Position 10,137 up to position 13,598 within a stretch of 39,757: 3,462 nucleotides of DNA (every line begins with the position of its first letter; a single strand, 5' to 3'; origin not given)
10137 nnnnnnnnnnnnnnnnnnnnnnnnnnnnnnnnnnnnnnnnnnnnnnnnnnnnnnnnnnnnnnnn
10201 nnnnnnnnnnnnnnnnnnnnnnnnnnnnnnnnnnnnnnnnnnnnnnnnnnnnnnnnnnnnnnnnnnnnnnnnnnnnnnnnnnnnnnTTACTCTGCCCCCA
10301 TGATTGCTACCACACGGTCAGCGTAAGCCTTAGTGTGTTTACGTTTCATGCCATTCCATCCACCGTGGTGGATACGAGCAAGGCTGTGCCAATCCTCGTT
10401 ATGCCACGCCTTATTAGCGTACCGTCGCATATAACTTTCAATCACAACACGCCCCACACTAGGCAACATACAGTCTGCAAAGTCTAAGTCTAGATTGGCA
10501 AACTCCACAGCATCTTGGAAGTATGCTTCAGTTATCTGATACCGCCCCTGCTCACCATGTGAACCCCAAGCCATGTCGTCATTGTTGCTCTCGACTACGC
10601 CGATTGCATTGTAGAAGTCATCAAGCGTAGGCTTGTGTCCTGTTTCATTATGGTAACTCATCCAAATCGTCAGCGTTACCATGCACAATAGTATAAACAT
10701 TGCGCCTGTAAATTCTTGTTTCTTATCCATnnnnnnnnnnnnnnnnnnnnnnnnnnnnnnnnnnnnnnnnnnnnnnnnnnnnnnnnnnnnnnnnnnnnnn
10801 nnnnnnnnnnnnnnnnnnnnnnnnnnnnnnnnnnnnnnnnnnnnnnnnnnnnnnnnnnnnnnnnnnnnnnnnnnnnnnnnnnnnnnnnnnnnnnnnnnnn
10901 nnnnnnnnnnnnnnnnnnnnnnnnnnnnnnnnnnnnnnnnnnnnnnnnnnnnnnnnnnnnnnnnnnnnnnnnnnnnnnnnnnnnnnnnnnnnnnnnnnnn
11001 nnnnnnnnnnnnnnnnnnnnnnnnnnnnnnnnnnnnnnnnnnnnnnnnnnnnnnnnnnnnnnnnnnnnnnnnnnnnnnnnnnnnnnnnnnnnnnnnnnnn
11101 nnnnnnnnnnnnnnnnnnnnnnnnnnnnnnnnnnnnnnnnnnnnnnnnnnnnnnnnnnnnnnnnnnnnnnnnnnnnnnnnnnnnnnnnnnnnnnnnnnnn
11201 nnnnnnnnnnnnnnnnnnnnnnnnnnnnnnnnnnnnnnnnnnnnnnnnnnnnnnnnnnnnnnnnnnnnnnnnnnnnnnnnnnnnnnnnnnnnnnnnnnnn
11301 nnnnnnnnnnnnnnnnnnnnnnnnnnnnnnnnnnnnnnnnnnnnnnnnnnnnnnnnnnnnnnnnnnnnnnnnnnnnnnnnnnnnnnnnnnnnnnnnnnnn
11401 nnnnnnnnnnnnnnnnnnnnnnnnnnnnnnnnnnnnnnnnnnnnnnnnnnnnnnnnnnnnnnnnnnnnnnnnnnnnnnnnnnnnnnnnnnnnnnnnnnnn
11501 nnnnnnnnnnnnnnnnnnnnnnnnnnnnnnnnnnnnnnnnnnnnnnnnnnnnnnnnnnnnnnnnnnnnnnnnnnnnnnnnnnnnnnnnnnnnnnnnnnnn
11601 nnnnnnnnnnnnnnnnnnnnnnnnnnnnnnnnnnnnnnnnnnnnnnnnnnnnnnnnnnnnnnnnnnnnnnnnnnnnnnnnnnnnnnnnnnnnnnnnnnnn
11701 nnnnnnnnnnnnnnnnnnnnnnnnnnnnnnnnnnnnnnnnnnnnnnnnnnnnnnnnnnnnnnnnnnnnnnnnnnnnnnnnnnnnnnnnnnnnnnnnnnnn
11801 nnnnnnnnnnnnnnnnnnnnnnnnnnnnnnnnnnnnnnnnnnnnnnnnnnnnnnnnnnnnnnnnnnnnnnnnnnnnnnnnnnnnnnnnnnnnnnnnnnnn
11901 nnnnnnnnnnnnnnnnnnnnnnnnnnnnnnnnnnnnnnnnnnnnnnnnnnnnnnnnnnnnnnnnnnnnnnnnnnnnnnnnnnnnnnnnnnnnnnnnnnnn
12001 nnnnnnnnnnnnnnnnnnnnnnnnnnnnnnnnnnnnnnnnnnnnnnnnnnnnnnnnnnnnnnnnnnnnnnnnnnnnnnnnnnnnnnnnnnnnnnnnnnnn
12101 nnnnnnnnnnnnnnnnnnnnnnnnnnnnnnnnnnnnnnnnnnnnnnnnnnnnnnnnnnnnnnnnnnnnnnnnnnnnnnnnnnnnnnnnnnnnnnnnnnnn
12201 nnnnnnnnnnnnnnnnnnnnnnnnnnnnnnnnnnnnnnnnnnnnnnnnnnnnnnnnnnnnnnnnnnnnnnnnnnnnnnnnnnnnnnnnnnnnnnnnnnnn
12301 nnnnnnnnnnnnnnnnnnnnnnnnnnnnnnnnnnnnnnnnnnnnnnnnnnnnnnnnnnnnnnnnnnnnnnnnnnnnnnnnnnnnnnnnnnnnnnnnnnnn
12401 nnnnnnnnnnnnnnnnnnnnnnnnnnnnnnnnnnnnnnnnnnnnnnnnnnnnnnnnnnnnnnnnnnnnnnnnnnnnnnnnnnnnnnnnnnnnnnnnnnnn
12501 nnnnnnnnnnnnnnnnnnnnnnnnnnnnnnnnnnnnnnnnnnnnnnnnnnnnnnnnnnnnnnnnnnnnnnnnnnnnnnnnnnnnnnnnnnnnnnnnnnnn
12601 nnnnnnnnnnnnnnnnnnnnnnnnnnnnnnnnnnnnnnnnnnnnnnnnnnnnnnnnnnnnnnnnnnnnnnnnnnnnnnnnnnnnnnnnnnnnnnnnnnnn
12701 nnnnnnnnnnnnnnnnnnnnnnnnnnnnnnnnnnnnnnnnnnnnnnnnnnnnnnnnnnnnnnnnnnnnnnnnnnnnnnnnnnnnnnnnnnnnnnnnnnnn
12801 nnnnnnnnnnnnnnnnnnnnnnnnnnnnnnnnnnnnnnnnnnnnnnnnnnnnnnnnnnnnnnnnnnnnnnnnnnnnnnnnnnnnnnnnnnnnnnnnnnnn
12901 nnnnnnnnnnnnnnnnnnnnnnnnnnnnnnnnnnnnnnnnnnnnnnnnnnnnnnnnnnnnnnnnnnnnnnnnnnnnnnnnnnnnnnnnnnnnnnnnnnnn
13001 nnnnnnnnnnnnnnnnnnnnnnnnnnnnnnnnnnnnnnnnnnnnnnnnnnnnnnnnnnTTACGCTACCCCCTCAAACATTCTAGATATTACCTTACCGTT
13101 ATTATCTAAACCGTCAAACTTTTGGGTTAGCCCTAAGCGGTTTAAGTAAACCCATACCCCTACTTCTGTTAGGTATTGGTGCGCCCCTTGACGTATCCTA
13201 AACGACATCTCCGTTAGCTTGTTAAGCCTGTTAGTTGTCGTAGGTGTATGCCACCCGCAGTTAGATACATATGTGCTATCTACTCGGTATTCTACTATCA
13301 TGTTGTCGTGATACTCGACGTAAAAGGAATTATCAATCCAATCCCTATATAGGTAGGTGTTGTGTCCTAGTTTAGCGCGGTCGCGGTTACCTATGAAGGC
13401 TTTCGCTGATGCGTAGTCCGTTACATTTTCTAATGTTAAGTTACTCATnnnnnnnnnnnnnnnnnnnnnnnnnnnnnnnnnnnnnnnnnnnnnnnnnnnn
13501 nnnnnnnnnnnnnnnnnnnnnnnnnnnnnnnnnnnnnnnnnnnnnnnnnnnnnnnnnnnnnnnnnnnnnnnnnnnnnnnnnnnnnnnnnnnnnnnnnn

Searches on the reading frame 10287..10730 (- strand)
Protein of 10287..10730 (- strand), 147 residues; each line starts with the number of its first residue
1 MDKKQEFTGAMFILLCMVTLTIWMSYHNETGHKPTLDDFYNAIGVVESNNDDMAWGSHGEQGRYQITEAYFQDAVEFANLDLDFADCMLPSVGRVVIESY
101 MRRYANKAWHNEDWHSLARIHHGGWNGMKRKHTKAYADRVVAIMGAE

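Call 26: search_protein_families(library=phrogs, proteins=[window:10287-10730:-], max_evalue=0.001)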
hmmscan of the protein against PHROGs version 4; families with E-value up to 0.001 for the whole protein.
window:10287-10730:- (147 aa): 0 families

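Call 27: search_protein_families(library=pfam, proteins=[window:10287-10730:-], max_evalue=0.01)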
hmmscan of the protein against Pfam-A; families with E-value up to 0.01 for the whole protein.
window:10287-10730:- (147 aa): 1 family
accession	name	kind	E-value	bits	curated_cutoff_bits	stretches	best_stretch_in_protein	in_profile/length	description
PF05497.17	Destabilase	-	1.2e-07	32.4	26.2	1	47-139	12-112/116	Destabilase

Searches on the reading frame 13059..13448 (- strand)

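Call 7: search_protein_families(library=pfam, proteins=[window:13059-13448:-], max_evalue=0.01)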
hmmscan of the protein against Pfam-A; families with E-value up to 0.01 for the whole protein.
window:13059-13448:- (129 aa): 1 family
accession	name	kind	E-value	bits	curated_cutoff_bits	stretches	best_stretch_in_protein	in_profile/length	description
PF23790.1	Kyano_Gp96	-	0.00026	21.5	27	1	29-81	21-73/110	Kyanoviridae Gp96 protein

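Call 26: search_protein_families(library=phrogs, proteins=[window:13059-13448:-], max_evalue=0.001)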
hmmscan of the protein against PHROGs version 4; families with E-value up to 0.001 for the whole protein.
window:13059-13448:- (129 aa): 3 families
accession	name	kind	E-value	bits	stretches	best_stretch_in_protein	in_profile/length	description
phrog_16548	-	unknown function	4.5e-10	40.5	1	1-86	1-88/119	-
phrog_554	-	unknown function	6.4e-08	33.8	1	28-81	20-73/109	-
phrog_22440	-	unknown function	5.3e-06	27.7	1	23-81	22-80/121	-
